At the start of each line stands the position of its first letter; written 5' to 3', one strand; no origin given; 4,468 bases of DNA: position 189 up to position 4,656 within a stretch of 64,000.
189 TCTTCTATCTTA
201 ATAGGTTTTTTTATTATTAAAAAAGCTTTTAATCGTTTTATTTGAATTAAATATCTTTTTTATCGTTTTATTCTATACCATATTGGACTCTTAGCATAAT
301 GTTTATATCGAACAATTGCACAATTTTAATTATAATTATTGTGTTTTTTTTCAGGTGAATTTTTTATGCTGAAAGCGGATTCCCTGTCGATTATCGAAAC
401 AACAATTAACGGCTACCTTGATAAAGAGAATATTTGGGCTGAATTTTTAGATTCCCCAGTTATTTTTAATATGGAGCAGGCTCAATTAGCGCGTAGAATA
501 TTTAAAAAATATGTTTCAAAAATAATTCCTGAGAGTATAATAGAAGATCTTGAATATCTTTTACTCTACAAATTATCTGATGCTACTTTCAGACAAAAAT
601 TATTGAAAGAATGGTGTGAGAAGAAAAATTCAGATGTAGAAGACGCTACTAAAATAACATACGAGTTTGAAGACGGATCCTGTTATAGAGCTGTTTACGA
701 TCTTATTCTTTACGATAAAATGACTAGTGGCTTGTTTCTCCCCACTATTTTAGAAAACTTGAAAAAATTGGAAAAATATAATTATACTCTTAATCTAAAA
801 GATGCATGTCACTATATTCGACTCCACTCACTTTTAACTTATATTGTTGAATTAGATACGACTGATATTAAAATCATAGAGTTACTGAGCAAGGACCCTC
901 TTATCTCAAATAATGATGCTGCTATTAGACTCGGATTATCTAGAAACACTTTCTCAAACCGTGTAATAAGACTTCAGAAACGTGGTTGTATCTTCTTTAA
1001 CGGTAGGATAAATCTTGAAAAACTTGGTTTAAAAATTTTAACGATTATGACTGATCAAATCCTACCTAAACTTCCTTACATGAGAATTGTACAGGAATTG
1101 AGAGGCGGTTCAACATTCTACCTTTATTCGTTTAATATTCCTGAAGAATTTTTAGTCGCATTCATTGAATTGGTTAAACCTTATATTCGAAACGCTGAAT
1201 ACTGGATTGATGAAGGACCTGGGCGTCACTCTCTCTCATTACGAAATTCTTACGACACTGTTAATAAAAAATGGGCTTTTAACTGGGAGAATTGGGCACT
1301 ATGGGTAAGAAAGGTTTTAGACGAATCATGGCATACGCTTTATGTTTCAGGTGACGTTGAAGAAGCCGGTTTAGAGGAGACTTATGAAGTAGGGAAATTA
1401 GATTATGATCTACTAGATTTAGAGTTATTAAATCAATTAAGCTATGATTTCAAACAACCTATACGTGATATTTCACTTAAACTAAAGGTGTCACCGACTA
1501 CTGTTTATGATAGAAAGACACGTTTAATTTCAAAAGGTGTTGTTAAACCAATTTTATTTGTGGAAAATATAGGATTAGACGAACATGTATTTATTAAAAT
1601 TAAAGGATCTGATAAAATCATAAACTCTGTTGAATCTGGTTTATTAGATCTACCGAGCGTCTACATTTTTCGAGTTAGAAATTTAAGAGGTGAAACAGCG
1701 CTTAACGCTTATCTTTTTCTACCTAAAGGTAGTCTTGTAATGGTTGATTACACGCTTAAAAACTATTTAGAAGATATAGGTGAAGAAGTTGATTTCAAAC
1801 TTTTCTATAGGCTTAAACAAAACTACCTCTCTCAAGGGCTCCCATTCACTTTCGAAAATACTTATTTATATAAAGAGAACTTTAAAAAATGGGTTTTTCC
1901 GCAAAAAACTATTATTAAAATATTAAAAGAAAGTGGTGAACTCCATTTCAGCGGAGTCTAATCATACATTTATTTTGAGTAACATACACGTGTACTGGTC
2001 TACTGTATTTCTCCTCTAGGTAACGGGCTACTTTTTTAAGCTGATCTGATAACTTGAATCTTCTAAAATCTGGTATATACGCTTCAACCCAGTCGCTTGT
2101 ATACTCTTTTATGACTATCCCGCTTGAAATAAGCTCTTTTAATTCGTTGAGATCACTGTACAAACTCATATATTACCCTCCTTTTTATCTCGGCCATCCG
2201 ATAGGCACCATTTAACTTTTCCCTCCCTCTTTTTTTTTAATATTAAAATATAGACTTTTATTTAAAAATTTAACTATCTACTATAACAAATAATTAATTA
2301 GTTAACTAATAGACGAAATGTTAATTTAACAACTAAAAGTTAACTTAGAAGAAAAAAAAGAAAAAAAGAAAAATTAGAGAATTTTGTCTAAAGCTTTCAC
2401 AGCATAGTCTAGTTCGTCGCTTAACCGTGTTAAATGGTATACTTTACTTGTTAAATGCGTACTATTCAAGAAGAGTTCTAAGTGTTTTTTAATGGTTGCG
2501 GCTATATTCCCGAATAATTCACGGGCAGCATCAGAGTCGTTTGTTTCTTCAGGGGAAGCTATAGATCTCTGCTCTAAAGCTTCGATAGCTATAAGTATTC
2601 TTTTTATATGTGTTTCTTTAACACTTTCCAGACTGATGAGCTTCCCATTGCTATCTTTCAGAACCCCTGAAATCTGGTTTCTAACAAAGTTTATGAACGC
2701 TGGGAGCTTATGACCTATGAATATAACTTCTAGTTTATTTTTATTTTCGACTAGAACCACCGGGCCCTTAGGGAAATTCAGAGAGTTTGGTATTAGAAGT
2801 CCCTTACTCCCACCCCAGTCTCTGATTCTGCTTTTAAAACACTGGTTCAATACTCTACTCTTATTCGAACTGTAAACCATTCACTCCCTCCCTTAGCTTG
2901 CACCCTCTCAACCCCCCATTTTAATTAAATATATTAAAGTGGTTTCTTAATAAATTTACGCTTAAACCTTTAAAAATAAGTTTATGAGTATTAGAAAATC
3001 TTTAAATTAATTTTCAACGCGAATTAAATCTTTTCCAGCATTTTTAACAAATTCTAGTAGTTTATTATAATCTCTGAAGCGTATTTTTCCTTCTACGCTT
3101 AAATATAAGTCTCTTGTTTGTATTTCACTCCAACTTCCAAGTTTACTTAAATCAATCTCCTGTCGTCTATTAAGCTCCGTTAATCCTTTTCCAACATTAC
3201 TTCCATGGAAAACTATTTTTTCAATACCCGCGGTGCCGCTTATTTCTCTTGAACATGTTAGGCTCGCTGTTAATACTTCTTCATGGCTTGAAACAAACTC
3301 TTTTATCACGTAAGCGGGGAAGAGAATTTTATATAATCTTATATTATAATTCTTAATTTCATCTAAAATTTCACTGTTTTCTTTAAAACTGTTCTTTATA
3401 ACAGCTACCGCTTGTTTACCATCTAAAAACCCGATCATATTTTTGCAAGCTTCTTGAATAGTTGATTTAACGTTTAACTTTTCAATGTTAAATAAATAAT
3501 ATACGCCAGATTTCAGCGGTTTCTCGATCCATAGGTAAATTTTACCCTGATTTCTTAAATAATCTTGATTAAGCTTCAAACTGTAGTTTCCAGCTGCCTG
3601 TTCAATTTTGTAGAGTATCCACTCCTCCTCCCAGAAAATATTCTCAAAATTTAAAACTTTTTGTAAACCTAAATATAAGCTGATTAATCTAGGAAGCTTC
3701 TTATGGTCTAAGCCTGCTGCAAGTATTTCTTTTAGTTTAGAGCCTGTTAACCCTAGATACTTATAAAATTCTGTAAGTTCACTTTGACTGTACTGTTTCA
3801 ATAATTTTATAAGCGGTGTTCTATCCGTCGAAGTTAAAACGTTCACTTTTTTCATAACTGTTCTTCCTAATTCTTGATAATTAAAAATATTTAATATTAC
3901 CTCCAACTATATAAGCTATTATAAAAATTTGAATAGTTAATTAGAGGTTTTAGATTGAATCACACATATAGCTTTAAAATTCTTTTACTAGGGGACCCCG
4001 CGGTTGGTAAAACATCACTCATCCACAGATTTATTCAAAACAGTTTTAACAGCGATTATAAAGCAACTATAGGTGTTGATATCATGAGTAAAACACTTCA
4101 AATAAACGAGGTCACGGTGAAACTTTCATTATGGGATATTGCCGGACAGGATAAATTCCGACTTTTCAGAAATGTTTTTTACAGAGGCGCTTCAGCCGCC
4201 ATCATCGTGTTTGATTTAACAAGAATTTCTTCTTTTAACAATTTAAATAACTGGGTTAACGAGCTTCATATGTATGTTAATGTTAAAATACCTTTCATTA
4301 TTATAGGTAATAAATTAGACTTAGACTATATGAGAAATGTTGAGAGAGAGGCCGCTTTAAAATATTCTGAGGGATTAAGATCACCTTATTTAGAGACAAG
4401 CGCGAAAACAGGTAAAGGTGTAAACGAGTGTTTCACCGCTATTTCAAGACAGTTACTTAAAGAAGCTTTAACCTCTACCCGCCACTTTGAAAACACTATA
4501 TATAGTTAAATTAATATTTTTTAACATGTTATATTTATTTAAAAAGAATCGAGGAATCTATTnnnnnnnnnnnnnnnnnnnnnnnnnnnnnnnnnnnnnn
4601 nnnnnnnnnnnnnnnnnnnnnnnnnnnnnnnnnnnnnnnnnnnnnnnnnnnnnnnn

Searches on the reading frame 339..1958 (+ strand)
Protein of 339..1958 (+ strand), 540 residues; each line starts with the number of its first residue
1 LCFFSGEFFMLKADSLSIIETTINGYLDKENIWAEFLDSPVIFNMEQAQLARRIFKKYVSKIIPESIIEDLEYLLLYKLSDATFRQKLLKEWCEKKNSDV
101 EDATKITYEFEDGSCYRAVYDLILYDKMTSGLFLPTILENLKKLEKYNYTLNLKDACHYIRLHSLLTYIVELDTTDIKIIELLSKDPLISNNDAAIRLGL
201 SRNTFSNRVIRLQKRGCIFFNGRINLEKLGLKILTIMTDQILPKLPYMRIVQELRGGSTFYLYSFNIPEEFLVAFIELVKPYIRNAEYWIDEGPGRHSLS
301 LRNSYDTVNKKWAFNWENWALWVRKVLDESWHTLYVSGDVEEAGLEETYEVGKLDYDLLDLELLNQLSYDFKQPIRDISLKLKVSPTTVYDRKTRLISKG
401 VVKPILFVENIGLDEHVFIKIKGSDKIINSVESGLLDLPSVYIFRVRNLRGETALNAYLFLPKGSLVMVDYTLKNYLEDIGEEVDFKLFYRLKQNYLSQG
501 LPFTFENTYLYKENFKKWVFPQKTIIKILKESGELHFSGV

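Call 3: search_protein_families(library=pfam, proteins=[window:339-1958:+], max_evalue=1)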
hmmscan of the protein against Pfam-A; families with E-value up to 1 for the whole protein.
window:339-1958:+ (540 aa): 8 families
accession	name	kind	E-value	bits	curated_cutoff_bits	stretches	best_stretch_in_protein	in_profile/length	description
PF13412.12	HTH_24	-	6.5e-17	61.3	21.9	2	172-218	1-47/48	Winged helix-turn-helix DNA-binding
PF13404.12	HTH_AsnC-type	-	4.4e-15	55.7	27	2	172-213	1-42/42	AsnC-type helix-turn-helix domain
PF13384.12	HTH_23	-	0.00032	20.9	24.6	1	179-215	10-44/50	Homeodomain-like domain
PF13545.12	HTH_Crp_2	-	0.019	15.3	27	1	189-225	23-60/70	Crp-like helix-turn-helix domain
PF08279.18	HTH_11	-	0.033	14.5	25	0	178-217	4-44/55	HTH domain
PF02796.21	HTH_7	-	0.057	14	23.8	0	370-390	19-39/45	Helix-turn-helix domain of resolvase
PF24371.1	DUF7527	-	0.064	13.2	27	1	20-137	25-144/237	Domain of unknown function (DUF7527)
PF01047.28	MarR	-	0.12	12.7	24.6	0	175-218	4-47/59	MarR family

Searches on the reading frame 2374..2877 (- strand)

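Call 3: search_protein_families(library=pfam, proteins=[window:2374-2877:-], max_evalue=1)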
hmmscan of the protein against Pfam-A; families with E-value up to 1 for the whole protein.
window:2374-2877:- (167 aa): 1 family
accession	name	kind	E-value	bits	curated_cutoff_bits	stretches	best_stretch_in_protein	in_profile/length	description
PF25822.1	UBL_USP40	-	0.056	13.9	23.2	1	114-152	13-51/88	USP40 ubiquitin-like domain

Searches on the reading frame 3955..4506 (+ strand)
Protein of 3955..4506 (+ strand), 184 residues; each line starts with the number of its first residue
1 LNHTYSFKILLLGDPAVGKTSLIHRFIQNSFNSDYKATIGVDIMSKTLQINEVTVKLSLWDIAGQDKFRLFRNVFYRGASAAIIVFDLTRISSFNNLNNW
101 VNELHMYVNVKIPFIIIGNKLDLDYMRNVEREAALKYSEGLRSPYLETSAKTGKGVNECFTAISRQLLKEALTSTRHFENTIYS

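Call 3: search_protein_families(library=pfam, proteins=[window:3955-4506:+], max_evalue=1)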
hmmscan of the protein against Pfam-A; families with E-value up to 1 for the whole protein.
window:3955-4506:+ (184 aa): 19 families
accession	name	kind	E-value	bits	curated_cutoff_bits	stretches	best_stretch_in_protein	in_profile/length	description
PF00071.28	Ras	-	9.7e-53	178.5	21.6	1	8-168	1-161/162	Ras family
PF08477.19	Roc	-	3.2e-35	121.4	27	1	8-122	1-119/119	Ras of Complex, Roc, domain of DAPkinase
PF00025.27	Arf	-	6e-16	58.8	22.3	1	5-166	13-173/174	ADP-ribosylation factor family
PF03029.23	ATP_bind_1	-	1.7e-06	28.4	27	1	38-141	69-182/240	Conserved hypothetical ATP binding protein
PF04670.18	Gtr1_RagA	-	1.7e-06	28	22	1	8-123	1-123/232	Gtr1/RagA G protein conserved region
PF01926.29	MMR_HSR1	-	2.3e-06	28.1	21.9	1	8-120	1-113/113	50S ribosome-binding GTPase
PF00009.33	GTP_EFTU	-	5e-05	23.4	26.5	1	39-166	53-185/188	Elongation factor Tu GTP binding domain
PF02421.24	FeoB_N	-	0.0009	19.2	27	1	8-162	2-155/156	Ferrous iron transport protein B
PF09439.16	SRPRB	-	0.0057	16.5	25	1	8-73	5-66/178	Signal recognition particle receptor beta subunit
PF00735.24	Septin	-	0.012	15.4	26.2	1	5-56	3-54/280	Septin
PF03193.22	RsgA_GTPase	-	0.013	15.7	30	0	102-165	44-106/174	RsgA GTPase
PF13191.12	AAA_16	-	0.032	15.2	32.6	1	9-28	27-46/167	AAA ATPase domain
PF07931.18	CPT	-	0.034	14.4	22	1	9-82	4-77/172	Chloramphenicol phosphotransferase-like protein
PF00004.35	AAA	-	0.038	14.9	21.2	1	9-77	1-52/131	ATPase family associated with various cellular activities (AAA)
PF03308.22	MeaB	-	0.044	13.2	23.1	0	137-166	205-234/273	Methylmalonyl Co-A mutase-associated GTPase MeaB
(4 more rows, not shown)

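Call 4: search_protein_families(library=ncbifam, proteins=[window:3955-4506:+], max_evalue=1)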
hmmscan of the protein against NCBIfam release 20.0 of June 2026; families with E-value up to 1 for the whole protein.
window:3955-4506:+ (184 aa): 17 families
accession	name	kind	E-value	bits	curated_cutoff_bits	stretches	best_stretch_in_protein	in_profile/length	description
TIGR00231.1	small_GTP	domain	1.5e-27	96.4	42.5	1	5-162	2-161/164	GTP-binding protein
TIGR03918.1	GTP_HydF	equivalog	2.1e-05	23.5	325.55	1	7-171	8-171/392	[FeFe] hydrogenase H-cluster maturation GTPase HydF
TIGR03594.1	GTPase_EngA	equivalog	3.5e-05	23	306.7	1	6-165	175-344/432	ribosome biogenesis GTPase Der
NF002828.0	PRK03003.1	equivalog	0.00014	20.6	631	1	105-171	142-204/477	ribosome biogenesis GTPase Der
NF003661.0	PRK05291.1-3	equivalog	0.00079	18.9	380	1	7-171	217-374/448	tRNA uridine-5-carboxymethylaminomethyl(34) synthesis GTPase MnmE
NF000908.1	PRK00089.1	equivalog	0.0017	17.7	237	1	96-169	98-169/291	GTPase Era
NF008955.0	PRK12297.1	equivalog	0.0019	17.2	406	1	94-170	256-331/429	GTPase ObgE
TIGR00450.1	mnmE_trmE_thdF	equivalog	0.0032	16.6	252.6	1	6-137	209-342/446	tRNA uridine-5-carboxymethylaminomethyl(34) synthesis GTPase MnmE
TIGR00750.1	lao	equivalog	0.004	16.3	240.75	1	124-175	194-243/300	methylmalonyl Co-A mutase-associated GTPase MeaB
NF007071.0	PRK09518.1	equivalog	0.006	15.1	953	1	109-170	377-434/706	bifunctional cytidylate kinase/GTPase Der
TIGR02729.1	Obg_CgtA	equivalog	0.0072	15.4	280.25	1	85-166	242-327/329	Obg family GTPase CgtA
TIGR03597.1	GTPase_YqeH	equivalog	0.0081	15.4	297.4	1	7-64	156-214/361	ribosome biogenesis GTPase YqeH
TIGR03596.1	GTPase_YlqF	equivalog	0.025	14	208.2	1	6-61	118-169/276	ribosome biogenesis GTPase YlqF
NF008956.1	PRK12299.1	equivalog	0.028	13.4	300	1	85-166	241-324/327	GTPase ObgE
TIGR00073.1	hypB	equivalog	0.044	13.2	121.2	0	10-46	34-70/217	hydrogenase nickel incorporation protein HypB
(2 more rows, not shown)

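Call 72: search_solved_structures(query=window:3955-4506:+, max_evalue=1e-20)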
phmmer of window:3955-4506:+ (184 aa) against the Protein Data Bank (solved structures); distinct sequences matched with E-value up to 1e-20: 337 (the best 60 are shown).
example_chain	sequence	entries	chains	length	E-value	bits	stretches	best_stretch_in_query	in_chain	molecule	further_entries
7eq2_A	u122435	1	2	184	2.6e-40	141.2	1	3-177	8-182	Ras-related protein Rab-1A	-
2bcg_Y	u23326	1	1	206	5.6e-40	140.2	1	3-174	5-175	GTP-binding protein YPT1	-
1ukv_Y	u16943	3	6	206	5.6e-40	140.2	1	3-175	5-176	GTP-binding protein YPT1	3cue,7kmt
2ew1_A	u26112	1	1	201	6.8e-40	139.9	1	3-175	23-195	Ras-related protein Rab-30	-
4fmc_B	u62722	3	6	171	7e-40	139.8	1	3-169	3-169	Ras-related protein Rab-1A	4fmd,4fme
4jvs_B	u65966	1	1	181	7.2e-40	139.8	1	3-169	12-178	Ras-related protein Rab-1A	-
3tkl_A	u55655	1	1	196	7.4e-40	139.8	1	3-169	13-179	Ras-related protein Rab-1A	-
4iru_B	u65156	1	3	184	7.6e-40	139.7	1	3-169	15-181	Ras-related protein Rab-1A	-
2fol_A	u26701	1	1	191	9.7e-40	139.4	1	3-169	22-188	Ras-related protein Rab-1A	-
3l0i_B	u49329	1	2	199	9.9e-40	139.3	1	3-169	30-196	Ras-related protein Rab-1A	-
2g6b_A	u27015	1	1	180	1e-39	139.3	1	5-172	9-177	Ras-related protein Rab-26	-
3sfv_A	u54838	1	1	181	1.1e-39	139.2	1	3-169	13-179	Ras-related protein Rab-1A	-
7ezb_A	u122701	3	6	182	2.5e-39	138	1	4-171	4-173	Thorarchaeota Rab | Chains: A,B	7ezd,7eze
9rx4_E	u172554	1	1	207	2.5e-39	138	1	3-169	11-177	Ras-related protein Rab-1A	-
1yzn_A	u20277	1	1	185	2.8e-39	137.9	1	3-168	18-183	GTP-binding protein YPT1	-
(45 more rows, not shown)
